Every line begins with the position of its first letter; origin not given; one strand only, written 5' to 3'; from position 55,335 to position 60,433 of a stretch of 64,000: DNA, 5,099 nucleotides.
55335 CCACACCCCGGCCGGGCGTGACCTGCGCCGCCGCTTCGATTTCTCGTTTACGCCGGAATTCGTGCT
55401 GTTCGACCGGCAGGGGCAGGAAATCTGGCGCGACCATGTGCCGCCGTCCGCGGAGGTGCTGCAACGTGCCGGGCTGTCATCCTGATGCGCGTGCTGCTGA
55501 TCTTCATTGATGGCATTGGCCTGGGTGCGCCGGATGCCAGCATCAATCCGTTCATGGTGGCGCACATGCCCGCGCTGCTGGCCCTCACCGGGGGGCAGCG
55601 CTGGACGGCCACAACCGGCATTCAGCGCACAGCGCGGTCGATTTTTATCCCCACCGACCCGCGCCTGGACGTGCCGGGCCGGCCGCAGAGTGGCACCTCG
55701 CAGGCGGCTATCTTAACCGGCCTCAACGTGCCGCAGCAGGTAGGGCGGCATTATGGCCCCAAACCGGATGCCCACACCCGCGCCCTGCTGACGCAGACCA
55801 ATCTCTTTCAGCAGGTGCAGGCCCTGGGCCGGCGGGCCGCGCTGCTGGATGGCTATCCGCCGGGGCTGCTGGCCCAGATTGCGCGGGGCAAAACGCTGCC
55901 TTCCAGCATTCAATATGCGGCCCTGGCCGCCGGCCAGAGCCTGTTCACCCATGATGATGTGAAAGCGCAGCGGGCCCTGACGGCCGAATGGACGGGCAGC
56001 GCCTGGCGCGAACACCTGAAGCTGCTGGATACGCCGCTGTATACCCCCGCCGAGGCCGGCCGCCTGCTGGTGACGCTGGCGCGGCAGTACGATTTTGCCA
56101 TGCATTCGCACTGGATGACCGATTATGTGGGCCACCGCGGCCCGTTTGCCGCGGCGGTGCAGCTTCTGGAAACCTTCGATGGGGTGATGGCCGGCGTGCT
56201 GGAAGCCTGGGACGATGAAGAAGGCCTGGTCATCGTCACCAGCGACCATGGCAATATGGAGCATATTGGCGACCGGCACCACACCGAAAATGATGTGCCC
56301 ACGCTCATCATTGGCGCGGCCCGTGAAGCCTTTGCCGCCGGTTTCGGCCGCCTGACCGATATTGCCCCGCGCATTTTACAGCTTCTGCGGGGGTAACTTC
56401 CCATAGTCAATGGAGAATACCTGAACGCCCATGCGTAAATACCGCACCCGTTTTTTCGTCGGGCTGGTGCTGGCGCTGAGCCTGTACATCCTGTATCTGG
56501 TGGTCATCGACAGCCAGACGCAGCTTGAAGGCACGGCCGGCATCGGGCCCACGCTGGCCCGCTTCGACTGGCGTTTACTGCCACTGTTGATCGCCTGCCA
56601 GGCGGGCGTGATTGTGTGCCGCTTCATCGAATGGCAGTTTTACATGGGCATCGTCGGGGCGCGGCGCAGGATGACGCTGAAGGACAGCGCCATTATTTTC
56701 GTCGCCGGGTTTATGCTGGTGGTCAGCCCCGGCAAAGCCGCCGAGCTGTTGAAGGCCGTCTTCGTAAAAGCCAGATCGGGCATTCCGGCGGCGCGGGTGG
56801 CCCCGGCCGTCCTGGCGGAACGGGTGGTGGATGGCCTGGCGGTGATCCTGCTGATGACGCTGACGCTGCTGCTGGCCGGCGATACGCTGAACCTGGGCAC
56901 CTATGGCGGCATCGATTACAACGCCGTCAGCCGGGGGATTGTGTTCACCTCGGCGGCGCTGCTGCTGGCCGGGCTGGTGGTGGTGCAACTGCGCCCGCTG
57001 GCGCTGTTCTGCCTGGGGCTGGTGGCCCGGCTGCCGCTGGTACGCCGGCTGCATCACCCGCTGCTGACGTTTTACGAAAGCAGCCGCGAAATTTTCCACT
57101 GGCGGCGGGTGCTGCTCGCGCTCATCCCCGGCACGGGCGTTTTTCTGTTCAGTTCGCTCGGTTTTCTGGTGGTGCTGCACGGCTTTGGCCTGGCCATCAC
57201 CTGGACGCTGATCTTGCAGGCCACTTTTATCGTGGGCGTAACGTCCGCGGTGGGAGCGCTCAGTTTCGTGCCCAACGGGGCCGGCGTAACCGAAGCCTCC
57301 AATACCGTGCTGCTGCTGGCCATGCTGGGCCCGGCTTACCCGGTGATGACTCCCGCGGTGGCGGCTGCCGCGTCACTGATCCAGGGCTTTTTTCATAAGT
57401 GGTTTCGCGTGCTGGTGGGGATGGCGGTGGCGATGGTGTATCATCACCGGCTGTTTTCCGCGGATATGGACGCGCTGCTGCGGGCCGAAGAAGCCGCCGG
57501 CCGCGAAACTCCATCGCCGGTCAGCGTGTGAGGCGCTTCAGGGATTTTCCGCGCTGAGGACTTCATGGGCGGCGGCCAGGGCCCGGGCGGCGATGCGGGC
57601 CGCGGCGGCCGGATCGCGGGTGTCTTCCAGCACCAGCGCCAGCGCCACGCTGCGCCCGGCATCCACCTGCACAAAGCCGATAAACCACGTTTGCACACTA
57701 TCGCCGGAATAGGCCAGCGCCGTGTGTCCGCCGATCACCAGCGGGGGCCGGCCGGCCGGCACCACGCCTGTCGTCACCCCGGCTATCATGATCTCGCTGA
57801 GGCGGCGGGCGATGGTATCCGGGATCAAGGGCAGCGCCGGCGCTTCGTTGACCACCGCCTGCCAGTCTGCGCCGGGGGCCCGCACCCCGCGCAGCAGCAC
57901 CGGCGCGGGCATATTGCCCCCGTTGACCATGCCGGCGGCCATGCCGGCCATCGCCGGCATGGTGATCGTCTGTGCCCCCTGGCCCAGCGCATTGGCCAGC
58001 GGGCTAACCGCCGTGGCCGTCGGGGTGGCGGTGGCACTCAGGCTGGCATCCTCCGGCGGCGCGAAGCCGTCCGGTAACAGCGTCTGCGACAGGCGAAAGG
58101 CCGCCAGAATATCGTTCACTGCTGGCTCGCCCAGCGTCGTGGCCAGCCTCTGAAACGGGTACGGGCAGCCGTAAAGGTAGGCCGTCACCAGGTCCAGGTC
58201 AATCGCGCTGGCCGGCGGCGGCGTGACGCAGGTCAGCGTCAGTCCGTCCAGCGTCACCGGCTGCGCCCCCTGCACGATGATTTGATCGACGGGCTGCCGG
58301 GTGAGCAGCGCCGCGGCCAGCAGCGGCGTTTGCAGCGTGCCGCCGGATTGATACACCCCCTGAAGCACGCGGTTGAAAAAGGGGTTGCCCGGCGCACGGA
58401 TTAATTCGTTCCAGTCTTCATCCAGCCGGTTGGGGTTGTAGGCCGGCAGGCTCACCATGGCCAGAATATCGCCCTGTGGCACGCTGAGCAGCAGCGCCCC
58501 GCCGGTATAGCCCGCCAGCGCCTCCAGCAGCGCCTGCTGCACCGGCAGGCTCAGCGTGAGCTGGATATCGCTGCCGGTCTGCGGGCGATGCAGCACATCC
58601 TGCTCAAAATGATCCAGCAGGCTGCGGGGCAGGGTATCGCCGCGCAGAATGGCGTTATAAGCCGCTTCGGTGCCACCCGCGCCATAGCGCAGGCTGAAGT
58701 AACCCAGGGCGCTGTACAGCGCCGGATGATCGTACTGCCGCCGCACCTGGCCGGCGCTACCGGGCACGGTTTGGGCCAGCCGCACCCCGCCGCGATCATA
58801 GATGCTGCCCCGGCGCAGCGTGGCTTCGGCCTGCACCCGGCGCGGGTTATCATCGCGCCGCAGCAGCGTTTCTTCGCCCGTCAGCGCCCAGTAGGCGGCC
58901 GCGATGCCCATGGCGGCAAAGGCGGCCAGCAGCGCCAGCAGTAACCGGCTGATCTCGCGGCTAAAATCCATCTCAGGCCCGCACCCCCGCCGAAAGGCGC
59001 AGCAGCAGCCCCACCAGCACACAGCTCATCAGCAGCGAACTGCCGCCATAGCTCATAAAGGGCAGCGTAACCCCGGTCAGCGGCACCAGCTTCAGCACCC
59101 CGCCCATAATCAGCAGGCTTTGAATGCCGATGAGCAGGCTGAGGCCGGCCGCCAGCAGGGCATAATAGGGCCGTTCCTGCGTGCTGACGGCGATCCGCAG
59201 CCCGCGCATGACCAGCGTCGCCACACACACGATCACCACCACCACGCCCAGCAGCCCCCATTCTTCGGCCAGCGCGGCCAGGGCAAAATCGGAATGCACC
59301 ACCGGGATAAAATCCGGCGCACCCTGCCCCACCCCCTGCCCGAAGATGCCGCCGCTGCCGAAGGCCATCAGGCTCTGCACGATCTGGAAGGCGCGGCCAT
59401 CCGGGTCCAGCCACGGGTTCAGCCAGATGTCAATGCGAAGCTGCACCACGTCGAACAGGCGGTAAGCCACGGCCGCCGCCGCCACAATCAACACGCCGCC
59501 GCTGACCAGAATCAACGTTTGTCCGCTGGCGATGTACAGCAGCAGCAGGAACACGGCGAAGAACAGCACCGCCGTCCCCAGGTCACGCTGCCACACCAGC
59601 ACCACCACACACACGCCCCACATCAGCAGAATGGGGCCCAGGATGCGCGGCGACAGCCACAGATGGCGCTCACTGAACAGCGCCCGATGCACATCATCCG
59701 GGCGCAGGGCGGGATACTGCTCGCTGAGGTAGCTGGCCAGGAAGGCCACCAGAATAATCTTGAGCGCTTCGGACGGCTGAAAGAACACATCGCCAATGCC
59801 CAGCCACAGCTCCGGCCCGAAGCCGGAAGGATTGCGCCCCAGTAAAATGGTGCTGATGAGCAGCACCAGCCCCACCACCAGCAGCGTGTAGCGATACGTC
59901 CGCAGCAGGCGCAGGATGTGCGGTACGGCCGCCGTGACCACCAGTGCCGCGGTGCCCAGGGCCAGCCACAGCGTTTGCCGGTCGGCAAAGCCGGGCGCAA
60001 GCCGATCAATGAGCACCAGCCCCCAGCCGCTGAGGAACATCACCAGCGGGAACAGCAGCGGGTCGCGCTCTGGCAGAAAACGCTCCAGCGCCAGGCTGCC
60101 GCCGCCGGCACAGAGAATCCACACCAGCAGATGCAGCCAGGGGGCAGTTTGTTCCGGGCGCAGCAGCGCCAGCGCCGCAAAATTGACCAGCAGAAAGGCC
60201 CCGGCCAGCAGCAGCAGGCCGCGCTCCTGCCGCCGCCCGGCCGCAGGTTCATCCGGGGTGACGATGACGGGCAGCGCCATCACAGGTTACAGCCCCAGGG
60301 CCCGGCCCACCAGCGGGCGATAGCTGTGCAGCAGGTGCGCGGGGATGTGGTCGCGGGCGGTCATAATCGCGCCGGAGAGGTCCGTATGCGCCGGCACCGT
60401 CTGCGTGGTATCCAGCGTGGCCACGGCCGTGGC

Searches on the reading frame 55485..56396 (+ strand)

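Call 90: search_protein_families(library=pfam, proteins=[window:55485-56396:+], max_evalue=0.0001)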
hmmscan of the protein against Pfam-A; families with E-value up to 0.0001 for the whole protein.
window:55485-56396:+ (303 aa): 1 family
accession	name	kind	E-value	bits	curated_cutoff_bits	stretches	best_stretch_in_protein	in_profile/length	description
PF01676.23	Metalloenzyme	-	2.7e-23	83.2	24.3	1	200-301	145-248/252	Metalloenzyme superfamily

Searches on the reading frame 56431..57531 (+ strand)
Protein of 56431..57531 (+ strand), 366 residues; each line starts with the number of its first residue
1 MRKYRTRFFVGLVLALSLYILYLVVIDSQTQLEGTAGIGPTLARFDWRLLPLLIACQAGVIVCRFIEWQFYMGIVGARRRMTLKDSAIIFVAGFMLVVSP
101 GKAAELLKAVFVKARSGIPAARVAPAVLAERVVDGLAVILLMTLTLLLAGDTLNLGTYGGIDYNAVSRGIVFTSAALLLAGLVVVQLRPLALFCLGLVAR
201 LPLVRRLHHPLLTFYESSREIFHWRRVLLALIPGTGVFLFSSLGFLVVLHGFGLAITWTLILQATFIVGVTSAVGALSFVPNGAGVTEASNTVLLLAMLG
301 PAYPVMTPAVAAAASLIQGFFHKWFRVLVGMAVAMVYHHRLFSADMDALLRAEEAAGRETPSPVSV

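Call 90: search_protein_families(library=pfam, proteins=[window:56431-57531:+], max_evalue=0.0001)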
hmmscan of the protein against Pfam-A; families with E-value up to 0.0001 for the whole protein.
window:56431-57531:+ (366 aa): 1 family
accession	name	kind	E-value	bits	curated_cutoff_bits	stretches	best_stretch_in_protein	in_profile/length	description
PF03706.18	LPG_synthase_TM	-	2.3e-25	90.1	33.4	1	14-330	5-302/302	Lysylphosphatidylglycerol synthase TM region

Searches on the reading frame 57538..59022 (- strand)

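Call 90: search_protein_families(library=pfam, proteins=[window:57538-59022:-], max_evalue=0.0001)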
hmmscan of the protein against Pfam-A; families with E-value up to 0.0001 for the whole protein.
window:57538-59022:- (494 aa): 2 families
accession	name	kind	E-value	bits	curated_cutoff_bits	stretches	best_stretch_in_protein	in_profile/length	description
PF00905.27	Transpeptidase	-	1.8e-15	57.4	22.1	1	174-480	1-296/299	Penicillin binding protein transpeptidase domain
PF21922.1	PBP_dimer_2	-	7.6e-10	39.4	27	1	71-152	1-82/83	Penicillin binding protein A dimerisation domain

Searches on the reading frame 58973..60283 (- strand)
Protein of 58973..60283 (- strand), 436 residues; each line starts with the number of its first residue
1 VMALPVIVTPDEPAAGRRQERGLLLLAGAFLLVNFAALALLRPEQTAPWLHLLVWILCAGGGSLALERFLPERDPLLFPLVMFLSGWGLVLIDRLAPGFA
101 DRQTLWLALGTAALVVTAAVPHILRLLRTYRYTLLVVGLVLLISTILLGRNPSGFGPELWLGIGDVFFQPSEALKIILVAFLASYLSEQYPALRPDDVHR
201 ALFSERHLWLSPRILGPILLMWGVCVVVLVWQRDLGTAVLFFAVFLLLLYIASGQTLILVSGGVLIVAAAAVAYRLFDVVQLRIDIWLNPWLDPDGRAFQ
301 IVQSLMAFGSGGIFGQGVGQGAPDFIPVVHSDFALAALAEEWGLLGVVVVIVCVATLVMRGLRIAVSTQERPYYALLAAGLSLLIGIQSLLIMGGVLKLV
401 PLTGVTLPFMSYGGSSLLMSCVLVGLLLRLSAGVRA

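Call 90: search_protein_families(library=pfam, proteins=[window:58973-60283:-], max_evalue=0.0001)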
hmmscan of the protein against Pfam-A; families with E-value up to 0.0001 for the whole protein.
window:58973-60283:- (436 aa): 1 family
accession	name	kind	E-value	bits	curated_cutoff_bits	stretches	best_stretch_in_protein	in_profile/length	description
PF01098.24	FTSW_RODA_SPOVE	-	1.3e-76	258.3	26.4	1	97-432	35-352/356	Cell cycle protein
